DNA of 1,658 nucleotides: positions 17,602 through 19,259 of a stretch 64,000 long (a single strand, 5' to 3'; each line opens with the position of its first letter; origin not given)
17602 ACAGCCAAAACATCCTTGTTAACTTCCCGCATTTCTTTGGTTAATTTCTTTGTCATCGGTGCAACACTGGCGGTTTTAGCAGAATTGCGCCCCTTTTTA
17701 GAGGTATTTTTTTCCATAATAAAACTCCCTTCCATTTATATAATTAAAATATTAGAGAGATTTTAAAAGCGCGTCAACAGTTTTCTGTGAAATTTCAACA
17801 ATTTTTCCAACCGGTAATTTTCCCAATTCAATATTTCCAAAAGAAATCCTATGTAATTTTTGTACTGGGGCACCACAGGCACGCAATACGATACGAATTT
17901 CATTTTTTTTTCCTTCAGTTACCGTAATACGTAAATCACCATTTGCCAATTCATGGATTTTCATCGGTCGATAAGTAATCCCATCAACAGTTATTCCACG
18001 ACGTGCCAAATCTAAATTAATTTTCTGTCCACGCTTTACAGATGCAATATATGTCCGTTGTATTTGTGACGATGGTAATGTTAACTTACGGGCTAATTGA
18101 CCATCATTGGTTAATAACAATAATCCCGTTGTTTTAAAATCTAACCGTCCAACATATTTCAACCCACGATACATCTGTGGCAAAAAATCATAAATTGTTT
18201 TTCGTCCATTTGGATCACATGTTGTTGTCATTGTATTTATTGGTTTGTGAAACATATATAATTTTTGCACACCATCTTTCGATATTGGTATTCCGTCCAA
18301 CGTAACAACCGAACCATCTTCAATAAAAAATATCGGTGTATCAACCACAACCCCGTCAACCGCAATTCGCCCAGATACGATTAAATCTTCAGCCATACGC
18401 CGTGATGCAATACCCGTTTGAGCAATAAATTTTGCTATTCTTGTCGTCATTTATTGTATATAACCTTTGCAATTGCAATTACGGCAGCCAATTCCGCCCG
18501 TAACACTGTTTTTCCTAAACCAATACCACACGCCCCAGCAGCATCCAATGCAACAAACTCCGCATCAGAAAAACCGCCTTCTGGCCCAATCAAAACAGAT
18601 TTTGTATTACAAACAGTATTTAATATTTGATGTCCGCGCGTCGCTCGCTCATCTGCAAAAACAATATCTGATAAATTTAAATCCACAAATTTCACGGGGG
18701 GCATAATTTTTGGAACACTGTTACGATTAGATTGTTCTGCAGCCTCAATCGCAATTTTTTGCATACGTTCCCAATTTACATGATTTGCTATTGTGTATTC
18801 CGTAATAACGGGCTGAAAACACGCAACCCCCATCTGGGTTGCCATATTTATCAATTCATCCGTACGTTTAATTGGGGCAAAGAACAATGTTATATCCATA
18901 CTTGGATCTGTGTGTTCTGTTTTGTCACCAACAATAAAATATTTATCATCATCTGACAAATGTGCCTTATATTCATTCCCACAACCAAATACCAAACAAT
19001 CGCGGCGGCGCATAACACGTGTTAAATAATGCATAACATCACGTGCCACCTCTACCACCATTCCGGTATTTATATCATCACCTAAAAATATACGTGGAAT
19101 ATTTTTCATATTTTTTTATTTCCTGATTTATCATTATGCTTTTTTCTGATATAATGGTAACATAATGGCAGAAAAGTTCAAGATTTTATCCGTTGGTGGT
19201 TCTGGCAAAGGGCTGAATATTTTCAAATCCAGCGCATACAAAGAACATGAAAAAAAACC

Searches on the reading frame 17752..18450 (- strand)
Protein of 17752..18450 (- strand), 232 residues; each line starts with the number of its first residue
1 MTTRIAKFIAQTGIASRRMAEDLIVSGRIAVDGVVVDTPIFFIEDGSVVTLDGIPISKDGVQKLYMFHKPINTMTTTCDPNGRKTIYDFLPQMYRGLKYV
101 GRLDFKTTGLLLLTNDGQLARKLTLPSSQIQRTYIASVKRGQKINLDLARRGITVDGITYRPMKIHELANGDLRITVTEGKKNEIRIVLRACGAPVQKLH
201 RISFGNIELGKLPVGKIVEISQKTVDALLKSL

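Call 19: search_protein_families(library=pfam, proteins=[window:17752-18450:-], max_evalue=0.001)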
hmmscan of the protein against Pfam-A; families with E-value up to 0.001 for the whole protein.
window:17752-18450:- (232 aa): 2 families
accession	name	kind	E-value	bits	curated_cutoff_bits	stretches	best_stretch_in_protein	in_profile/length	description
PF00849.27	PseudoU_synth_2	-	2.6e-15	57.4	26.8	1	64-190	2-151/152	RNA pseudouridylate synthase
PF01479.30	S4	-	8.2e-09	35.5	22.8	1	4-48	2-47/48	S4 domain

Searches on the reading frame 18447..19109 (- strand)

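Call 19: search_protein_families(library=pfam, proteins=[window:18447-19109:-], max_evalue=0.001)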
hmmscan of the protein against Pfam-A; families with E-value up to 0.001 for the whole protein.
window:18447-19109:- (220 aa): 1 family
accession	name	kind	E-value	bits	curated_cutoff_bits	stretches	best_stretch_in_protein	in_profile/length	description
PF04452.19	Methyltrans_RNA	-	6.1e-33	114.2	23.9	1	70-215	4-163/165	RNA methyltransferase domain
